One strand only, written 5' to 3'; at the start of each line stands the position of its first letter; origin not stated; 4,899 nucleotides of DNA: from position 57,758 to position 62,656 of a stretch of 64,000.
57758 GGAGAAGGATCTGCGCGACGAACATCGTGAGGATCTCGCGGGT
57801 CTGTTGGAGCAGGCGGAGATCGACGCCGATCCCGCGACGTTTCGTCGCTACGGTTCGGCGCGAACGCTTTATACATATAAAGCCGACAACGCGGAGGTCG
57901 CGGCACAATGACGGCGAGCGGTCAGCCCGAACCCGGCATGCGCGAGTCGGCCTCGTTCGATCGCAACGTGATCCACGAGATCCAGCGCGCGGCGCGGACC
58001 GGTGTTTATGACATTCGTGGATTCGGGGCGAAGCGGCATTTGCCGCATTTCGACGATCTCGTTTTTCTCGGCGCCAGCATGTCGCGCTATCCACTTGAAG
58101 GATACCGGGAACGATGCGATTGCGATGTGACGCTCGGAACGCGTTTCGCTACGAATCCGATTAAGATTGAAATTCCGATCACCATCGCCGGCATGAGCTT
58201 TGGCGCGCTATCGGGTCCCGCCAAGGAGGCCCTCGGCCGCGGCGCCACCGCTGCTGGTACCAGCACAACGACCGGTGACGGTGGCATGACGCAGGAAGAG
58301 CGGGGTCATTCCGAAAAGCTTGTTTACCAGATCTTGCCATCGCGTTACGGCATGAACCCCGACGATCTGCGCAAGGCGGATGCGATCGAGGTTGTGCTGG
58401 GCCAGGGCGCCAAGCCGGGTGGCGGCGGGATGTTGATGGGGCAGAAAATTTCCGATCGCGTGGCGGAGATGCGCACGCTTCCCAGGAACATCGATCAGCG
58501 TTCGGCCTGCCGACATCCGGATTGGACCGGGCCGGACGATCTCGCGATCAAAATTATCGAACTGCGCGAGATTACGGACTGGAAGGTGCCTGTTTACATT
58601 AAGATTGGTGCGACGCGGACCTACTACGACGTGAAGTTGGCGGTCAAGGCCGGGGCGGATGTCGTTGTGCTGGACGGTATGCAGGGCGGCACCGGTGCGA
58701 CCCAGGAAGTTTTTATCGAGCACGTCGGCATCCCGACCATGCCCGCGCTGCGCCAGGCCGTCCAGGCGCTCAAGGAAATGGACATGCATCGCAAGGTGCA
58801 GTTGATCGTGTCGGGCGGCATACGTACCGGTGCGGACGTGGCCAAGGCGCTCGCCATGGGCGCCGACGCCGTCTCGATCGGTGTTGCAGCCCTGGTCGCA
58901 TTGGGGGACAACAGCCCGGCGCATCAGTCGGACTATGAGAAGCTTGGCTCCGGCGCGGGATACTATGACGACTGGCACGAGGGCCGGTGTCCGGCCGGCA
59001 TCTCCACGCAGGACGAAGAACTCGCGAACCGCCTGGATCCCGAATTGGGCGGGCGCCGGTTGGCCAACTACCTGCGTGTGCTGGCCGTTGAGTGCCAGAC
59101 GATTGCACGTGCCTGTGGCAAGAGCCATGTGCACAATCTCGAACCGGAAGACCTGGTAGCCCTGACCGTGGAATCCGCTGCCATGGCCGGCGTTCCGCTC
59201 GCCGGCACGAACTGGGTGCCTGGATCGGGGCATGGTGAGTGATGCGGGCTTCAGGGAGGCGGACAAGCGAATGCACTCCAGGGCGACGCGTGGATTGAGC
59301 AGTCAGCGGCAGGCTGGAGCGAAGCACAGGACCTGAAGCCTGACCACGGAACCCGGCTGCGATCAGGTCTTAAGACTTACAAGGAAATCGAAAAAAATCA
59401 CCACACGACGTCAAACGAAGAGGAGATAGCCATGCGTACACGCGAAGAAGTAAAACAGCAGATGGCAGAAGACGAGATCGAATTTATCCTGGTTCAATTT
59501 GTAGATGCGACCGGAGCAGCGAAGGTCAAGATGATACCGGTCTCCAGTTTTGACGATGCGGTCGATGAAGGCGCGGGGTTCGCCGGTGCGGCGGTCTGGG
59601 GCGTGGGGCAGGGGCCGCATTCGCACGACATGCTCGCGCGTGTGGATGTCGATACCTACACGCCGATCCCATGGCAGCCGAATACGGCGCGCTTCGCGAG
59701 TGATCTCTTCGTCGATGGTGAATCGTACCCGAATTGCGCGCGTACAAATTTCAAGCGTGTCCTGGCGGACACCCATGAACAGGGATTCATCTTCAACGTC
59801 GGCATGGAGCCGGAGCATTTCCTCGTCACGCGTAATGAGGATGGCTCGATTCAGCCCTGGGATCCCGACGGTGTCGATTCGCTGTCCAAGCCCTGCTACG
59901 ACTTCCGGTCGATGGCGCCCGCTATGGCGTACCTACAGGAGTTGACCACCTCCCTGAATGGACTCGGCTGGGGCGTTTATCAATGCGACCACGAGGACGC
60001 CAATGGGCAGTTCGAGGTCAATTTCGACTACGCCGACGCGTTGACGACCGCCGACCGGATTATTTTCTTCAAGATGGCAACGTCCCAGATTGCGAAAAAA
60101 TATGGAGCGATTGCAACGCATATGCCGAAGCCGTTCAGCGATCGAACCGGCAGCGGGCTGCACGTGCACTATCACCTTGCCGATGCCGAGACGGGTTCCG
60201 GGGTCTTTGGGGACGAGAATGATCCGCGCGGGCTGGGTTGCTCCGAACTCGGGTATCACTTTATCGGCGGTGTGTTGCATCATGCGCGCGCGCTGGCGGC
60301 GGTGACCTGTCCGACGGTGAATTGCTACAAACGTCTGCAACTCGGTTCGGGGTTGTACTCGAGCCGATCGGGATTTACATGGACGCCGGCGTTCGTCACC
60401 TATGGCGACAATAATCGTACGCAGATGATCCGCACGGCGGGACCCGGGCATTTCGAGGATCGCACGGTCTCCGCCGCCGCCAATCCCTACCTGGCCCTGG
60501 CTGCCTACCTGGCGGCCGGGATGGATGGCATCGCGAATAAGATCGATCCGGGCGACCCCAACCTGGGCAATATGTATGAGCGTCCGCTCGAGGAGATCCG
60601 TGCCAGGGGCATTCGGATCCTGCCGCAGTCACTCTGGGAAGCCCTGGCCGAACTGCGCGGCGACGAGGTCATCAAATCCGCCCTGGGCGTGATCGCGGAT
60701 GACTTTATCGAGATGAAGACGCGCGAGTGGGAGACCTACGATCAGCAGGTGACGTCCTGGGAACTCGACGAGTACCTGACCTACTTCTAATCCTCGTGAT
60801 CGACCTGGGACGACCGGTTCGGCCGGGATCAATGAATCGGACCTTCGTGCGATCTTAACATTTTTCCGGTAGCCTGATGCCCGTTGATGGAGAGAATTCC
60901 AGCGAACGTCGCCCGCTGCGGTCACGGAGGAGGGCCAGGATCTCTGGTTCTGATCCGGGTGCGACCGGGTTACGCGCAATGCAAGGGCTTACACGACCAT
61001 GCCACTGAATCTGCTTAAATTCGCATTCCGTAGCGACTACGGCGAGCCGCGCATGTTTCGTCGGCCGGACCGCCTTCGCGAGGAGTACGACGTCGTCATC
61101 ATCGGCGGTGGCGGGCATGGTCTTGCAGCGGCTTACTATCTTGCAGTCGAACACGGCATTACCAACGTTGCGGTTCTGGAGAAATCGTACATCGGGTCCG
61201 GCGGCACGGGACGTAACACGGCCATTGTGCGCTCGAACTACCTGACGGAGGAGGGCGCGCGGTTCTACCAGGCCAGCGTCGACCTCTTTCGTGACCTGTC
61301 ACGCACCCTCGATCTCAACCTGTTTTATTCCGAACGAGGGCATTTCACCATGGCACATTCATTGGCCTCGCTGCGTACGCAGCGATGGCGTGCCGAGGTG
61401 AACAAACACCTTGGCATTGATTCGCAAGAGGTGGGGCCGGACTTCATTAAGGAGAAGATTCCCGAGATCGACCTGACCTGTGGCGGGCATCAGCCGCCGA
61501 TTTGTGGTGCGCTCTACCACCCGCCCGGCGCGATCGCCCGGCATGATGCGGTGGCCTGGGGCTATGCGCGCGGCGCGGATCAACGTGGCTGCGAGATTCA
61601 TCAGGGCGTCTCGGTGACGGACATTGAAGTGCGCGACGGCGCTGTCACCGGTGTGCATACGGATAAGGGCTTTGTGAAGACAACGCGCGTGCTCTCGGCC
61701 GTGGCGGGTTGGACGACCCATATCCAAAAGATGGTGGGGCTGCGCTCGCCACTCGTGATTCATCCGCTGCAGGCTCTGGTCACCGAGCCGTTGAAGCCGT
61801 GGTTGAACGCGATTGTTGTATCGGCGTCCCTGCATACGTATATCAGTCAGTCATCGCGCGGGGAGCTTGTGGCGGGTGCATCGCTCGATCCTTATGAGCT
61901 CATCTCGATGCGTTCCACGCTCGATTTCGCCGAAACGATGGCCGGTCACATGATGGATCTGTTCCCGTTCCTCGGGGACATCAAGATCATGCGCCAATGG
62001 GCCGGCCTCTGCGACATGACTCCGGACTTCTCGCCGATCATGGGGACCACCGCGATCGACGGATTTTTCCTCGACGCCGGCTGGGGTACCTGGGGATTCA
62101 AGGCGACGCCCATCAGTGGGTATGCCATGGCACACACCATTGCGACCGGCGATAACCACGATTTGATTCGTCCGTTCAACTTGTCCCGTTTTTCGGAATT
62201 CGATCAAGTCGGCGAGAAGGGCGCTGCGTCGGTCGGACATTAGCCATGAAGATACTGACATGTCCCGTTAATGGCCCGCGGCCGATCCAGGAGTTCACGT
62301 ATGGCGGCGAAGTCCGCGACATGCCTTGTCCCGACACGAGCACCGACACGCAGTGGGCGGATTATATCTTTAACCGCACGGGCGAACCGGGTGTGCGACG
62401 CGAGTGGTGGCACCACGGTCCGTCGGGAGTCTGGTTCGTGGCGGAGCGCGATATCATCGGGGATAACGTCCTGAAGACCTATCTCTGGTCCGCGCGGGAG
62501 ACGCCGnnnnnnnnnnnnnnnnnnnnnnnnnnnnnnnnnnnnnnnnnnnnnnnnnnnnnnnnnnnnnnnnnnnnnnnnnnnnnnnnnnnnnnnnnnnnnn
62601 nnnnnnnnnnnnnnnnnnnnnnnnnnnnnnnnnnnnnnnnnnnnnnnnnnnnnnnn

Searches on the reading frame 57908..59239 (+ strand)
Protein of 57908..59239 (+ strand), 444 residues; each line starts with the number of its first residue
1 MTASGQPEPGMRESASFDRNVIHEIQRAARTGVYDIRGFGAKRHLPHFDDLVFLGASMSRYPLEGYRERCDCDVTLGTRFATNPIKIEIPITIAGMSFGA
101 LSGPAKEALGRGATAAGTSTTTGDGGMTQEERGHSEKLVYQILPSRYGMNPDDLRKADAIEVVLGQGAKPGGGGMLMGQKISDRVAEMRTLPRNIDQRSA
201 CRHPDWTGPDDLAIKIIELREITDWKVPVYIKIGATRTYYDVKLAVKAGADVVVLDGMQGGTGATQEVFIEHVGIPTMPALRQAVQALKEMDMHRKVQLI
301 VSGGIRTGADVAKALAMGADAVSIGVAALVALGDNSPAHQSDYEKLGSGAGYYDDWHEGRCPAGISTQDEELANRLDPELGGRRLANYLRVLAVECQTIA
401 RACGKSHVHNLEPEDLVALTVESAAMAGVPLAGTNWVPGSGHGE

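Call 8: search_protein_families(library=pfam, proteins=[window:57908-59239:+], max_evalue=0.01)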
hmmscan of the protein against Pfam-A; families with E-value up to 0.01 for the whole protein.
window:57908-59239:+ (444 aa): 9 families
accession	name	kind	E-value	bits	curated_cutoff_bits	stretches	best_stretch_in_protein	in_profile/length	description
PF01645.23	Glu_synthase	-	9.7e-92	308.4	20.4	2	81-333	59-312/369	Conserved region in glutamate synthase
PF01070.24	FMN_dh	-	2.5e-15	56.8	24.9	1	221-333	212-310/350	FMN-dependent dehydrogenase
PF00478.31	IMPDH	-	2.4e-11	43.7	25.6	1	229-340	146-249/345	IMP dehydrogenase / GMP reductase domain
PF03060.21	NMO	-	2.8e-10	40.6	28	1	231-340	138-235/331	Nitronate monooxygenase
PF01729.25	QRPTase_C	-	0.00011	22.5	23.1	1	236-327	87-157/169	Quinolinate phosphoribosyl transferase, C-terminal domain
PF00977.27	His_biosynth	-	0.00013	21.9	23.6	1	285-329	62-106/228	Histidine biosynthesis protein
PF04309.18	G3P_antiterm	-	0.00091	19.1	27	1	275-326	120-169/173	Glycerol-3-phosphate responsive antiterminator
PF01180.27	DHO_dh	-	0.001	18.7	27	1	274-328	216-272/291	Dihydroorotate dehydrogenase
PF05690.20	ThiG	-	0.0079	16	23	1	286-327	165-206/247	Thiazole biosynthesis protein ThiG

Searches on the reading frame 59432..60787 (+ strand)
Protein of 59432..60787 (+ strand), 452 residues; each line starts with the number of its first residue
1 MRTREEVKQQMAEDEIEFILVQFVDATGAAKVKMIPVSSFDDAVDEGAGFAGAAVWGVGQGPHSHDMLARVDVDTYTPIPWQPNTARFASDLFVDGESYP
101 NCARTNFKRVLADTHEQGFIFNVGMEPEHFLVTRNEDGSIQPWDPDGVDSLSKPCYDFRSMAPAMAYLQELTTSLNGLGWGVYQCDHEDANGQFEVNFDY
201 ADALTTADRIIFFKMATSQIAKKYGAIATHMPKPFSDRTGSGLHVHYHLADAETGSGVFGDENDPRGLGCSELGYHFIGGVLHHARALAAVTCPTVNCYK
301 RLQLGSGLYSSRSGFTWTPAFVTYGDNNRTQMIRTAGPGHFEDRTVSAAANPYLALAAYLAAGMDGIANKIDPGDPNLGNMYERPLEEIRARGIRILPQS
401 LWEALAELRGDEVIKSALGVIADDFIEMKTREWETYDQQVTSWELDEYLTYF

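Call 8: search_protein_families(library=pfam, proteins=[window:59432-60787:+], max_evalue=0.01)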
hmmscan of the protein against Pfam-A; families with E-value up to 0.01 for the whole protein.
window:59432-60787:+ (452 aa): 2 families
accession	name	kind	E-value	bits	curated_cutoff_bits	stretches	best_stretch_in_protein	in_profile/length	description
PF00120.29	Gln-synt_C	-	2.3e-88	297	24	1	102-448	3-344/344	Glutamine synthetase, catalytic domain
PF03951.24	Gln-synt_N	-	4.5e-09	36.2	33.4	1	16-92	2-79/82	Glutamine synthetase, beta-Grasp domain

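Call 65: search_protein_families(library=ncbifam, proteins=[window:59432-60787:+], max_evalue=0.00001)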
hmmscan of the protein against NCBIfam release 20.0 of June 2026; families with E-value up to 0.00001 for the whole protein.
window:59432-60787:+ (452 aa): 4 families
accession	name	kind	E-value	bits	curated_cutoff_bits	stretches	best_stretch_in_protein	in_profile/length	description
TIGR03105.1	gln_synth_III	equivalog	1.3e-162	541.3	469.6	1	8-449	2-434/435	type III glutamate--ammonia ligase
TIGR00653.1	GlnA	equivalog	2.4e-94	316.7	429.15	1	5-449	1-461/462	type I glutamate--ammonia ligase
NF045547.1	GGputSyn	equivalog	1.2e-70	238.5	650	1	4-444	2-438/438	gamma-glutamylputrescine synthetase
NF007006.0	PRK09469.1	equivalog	7.5e-45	153.4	845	1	172-431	197-449/469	glutamate--ammonia ligase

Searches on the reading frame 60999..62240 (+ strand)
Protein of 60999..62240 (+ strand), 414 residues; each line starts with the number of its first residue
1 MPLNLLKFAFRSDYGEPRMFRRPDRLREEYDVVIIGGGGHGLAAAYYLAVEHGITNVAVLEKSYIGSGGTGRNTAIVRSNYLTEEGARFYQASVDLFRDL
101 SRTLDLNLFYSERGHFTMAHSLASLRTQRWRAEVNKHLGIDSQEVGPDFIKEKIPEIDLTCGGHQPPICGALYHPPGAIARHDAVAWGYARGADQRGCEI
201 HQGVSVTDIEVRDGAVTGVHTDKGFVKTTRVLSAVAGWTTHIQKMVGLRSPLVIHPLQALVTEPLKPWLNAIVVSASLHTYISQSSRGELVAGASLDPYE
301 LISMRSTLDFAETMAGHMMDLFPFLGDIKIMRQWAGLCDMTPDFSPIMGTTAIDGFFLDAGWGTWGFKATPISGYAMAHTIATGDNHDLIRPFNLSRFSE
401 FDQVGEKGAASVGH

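Call 8: search_protein_families(library=pfam, proteins=[window:60999-62240:+], max_evalue=0.01)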
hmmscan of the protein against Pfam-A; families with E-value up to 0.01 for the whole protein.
window:60999-62240:+ (414 aa): 7 families
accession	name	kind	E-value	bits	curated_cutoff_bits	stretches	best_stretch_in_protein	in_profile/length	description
PF01266.30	DAO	-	4.6e-62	211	27.9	1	31-379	1-352/353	FAD dependent oxidoreductase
PF01946.23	Thi4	-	4.9e-08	32.9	26.2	1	29-72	17-59/235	Thi4 family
PF00890.30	FAD_binding_2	-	9.8e-06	25.4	20.4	1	31-64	1-32/414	FAD binding domain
PF13738.12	Pyr_redox_3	-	0.0005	19.8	30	0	33-66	1-33/305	Pyridine nucleotide-disulphide oxidoreductase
PF07992.20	Pyr_redox_2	-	0.0012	18.8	26.1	1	30-99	1-58/291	Pyridine nucleotide-disulphide oxidoreductase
PF13450.12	NAD_binding_8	-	0.0054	17.4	21.9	0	34-89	1-51/68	NAD(P)-binding Rossmann-like domain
PF04820.20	Trp_halogenase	-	0.0063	15.9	21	1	31-74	1-46/458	Tryptophan halogenase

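Call 10: find_encoding_contigs(protein=window:60999-62240:+, flank=10000, max_places=10)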
Protein window:60999-62240:+ (414 aa): 5 contigs read that carry it; 3 places shown.
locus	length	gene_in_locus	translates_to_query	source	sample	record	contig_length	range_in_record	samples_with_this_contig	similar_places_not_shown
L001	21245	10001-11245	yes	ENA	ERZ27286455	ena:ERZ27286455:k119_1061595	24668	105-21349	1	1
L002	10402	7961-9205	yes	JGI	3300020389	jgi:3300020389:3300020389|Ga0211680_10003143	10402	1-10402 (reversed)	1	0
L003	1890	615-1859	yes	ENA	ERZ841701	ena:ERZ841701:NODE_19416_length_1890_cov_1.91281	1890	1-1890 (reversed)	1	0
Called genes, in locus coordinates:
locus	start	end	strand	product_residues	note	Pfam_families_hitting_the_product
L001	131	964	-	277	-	-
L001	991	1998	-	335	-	-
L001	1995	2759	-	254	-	PF00857:Isochorismatase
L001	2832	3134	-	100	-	-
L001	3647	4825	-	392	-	PF00535:Glycos_transf_2, PF26629:GT2_TM_C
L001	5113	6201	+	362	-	PF13522:GATase_6, PF13537:GATase_7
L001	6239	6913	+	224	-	-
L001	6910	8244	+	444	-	PF01645:Glu_synthase, PF01070:FMN_dh, PF00478:IMPDH, PF03060:NMO, PF01645:Glu_synthase (weak)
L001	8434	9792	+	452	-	PF03951:Gln-synt_N, PF00120:Gln-synt_C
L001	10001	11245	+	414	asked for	PF01946:Thi4 (weak), PF00890:FAD_binding_2 (faint), PF01266:DAO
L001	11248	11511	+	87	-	PF04267:SoxD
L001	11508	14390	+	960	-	PF13510:Fer2_4, PF00890:FAD_binding_2 (weak), PF01494:FAD_binding_3 (weak), PF07992:Pyr_redox_2, PF12831:FAD_oxidored, PF17806:SO_alpha_A3, PF01571:GCV_T, PF08669:GCV_T_C, +4 more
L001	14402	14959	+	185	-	-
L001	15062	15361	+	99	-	-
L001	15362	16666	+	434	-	PF04055:Radical_SAM, PF06969:HemN_C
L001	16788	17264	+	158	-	-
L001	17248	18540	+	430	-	PF00890:FAD_binding_2 (weak), PF01266:DAO, PF01494:FAD_binding_3, PF04820:Trp_halogenase, PF07992:Pyr_redox_2 (weak), PF12831:FAD_oxidored, PF04820:Trp_halogenase, PF01266:DAO, +3 more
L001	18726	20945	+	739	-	PF01011:PQQ (faint), PF13570:Beta-prop_ACSF4 (faint), PF13360:PQQ_2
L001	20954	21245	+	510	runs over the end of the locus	PF01011:PQQ (faint), PF13360:PQQ_2, PF13570:Beta-prop_ACSF4, PF13360:PQQ_2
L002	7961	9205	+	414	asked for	PF01946:Thi4 (weak), PF00890:FAD_binding_2 (faint), PF01266:DAO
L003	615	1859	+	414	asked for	PF01946:Thi4 (weak), PF00890:FAD_binding_2 (faint), PF01266:DAO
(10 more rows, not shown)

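Call 65: search_protein_families(library=ncbifam, proteins=[L001:11508-14387:+, L001:14402-14956:+, window:60999-62240:+], max_evalue=0.00001)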
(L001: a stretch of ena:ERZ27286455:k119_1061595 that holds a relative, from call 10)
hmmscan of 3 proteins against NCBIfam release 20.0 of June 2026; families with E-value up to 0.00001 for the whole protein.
L001:11508-14387:+ (960 aa): 24 families
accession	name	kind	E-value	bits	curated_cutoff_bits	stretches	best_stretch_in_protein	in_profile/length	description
TIGR01372.1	soxA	subfamily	2.4e-245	816.8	1164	1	9-959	8-994/996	sarcosine oxidase subunit alpha family protein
NF001567.0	PRK00389.1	subfamily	7.5e-57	192.9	300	1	580-954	3-355/359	glycine cleavage system aminomethyltransferase GcvT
NF053776.1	TmaoDeMthMsil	equivalog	8e-56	190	1100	1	581-958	386-760/763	trimethylamine N-oxide demethylase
TIGR00528.1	gcvT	equivalog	1.7e-47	162.1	235.85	1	581-947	2-355/362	glycine cleavage system aminomethyltransferase GcvT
NF010093.0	PRK13579.1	equivalog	1.5e-44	152.4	459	1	579-952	8-364/371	glycine cleavage system aminomethyltransferase GcvT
NF009133.0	PRK12486.1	equivalog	1.6e-21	76.6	410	1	622-947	47-364/369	dimethylsulfoniopropionate demethylase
NF047633.1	SyrngDmethDesA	equivalog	1.2e-13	50.5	800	1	622-825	39-247/453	syringate O-demethylase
NF047885.1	VanMgalDeMLigM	equivalog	9.8e-12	44.5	580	1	606-827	22-250/461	vanillate/3-O-methylgallate O-demethylase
TIGR03997.1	mycofact_OYE_2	equivalog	7.3e-11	41.2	793.15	1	166-281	381-489/645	mycofactocin system FadH/OYE family oxidoreductase 2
NF009410.0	PRK12771.1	subfamily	1.2e-08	34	516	1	140-234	115-211/566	NAD(P)-binding protein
NF004789.0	PRK06134.1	subfamily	1.6e-08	33.6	747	1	162-207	10-55/581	FAD-dependent oxidoreductase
TIGR03996.1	mycofact_OYE_1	hypoth_equivalog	3.1e-08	32.6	627.9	1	165-276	373-479/633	mycofactocin system FadH/OYE family oxidoreductase 1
TIGR01375.1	soxG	subfamily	1.2e-07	31.7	143.95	0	722-804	70-149/152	sarcosine oxidase subunit gamma family protein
NF009477.0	PRK12843.1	equivalog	1.2e-07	30.6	758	1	163-208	15-60/578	FAD-dependent oxidoreductase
NF009476.0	PRK12839.1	equivalog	2.5e-07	29.3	940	1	163-206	7-50/572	FAD-dependent oxidoreductase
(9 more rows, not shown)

L001:14402-14956:+ (185 aa): 0 families

window:60999-62240:+ (414 aa): 14 families
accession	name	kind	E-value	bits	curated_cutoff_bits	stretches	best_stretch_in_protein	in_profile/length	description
TIGR01373.1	soxB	subfamily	2.2e-135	451.6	529.45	1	3-400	5-401/407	sarcosine oxidase subunit beta family protein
TIGR02352.1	thiamin_ThiO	equivalog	2.4e-24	86.1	250.8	1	32-384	1-350/351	glycine oxidase ThiO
NF001933.0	PRK00711.1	subfamily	1.4e-23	83.6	383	1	88-398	110-416/429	D-amino acid dehydrogenase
NF008425.0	PRK11259.1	equivalog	1.7e-17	63.4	257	1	28-244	3-210/377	N-methyl-L-tryptophan oxidase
NF050086.1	pipecolate_AmaA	exception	2.5e-14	52.7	600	1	28-78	24-72/425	L-pipecolate oxidase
TIGR01377.1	soxA_mon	subfamily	5.8e-12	45.1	479.65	1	30-252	1-213/381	amino oxidase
TIGR03329.1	Phn_aa_oxid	hypoth_equivalog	2e-11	43.3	632.8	0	28-76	23-71/460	putative aminophosphonate oxidoreductase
NF008726.1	PRK11728.1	equivalog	5.4e-11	42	299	1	30-257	1-220/389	L-2-hydroxyglutarate oxidase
TIGR03364.1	HpnW_proposed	hypoth_equivalog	5.3e-08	32.3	285.1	1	30-232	1-190/365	TIGR03364 family FAD-dependent oxidoreductase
TIGR00292.1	TIGR00292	equivalog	2.9e-07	30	148.3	1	29-74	21-64/254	sulfide-dependent adenosine diphosphate thiazole synthase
NF005064.0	PRK06481.1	equivalog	1.1e-06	27.7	542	1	20-75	52-105/506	flavocytochrome c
NF058655.1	CrtID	equivalog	2.8e-06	26.5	640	0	172-234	212-271/478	bifunctional phytoene desaturase/3,4-desaturase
TIGR03197.1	MnmC_Cterm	equivalog_domain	4.3e-06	26.1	174.2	0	31-351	1-316/400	FAD-dependent 5-carboxymethylaminomethyl-2-thiouridine(34) oxidoreductase MnmC1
TIGR00562.1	proto_IX_ox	equivalog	1e-05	24.4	97.85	0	30-95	3-65/470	protoporphyrinogen oxidase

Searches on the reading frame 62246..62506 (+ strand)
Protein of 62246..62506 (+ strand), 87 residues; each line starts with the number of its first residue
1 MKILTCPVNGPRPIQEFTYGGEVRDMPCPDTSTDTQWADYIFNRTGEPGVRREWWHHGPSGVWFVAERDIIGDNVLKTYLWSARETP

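Call 8: search_protein_families(library=pfam, proteins=[window:62246-62506:+], max_evalue=0.01)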
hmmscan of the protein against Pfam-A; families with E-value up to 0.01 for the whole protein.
window:62246-62506:+ (87 aa): 1 family
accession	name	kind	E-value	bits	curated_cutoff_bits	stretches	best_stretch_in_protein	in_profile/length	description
PF04267.17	SoxD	-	1e-24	86.8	27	1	4-80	2-81/82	Sarcosine oxidase, delta subunit family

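Call 30: find_encoding_contigs(protein=window:62246-62506:+, flank=3000, max_places=10)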
Protein window:62246-62506:+ (87 aa): 4 contigs read that carry it; 3 places shown.
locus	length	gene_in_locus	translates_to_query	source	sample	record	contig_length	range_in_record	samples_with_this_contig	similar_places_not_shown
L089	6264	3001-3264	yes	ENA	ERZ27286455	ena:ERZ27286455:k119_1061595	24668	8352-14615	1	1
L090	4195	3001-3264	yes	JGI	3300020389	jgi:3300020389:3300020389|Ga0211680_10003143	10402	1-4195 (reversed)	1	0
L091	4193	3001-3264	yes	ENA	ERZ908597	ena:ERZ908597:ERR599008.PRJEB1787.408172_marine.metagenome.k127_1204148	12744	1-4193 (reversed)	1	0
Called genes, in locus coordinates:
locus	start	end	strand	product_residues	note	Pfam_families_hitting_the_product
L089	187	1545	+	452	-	PF03951:Gln-synt_N, PF00120:Gln-synt_C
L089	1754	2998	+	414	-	PF01946:Thi4 (weak), PF00890:FAD_binding_2 (faint), PF01266:DAO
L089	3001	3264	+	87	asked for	PF04267:SoxD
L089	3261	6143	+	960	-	PF13510:Fer2_4, PF00890:FAD_binding_2 (weak), PF01494:FAD_binding_3 (weak), PF07992:Pyr_redox_2, PF12831:FAD_oxidored, PF17806:SO_alpha_A3, PF01571:GCV_T, PF08669:GCV_T_C, +4 more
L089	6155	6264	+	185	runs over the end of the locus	-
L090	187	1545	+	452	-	PF03951:Gln-synt_N, PF00120:Gln-synt_C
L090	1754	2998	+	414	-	PF01946:Thi4 (weak), PF00890:FAD_binding_2 (faint), PF01266:DAO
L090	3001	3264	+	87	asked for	PF04267:SoxD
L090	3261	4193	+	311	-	?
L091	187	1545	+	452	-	PF03951:Gln-synt_N, PF00120:Gln-synt_C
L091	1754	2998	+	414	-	PF01946:Thi4 (weak), PF00890:FAD_binding_2 (faint), PF01266:DAO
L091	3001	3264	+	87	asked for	PF04267:SoxD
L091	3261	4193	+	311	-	?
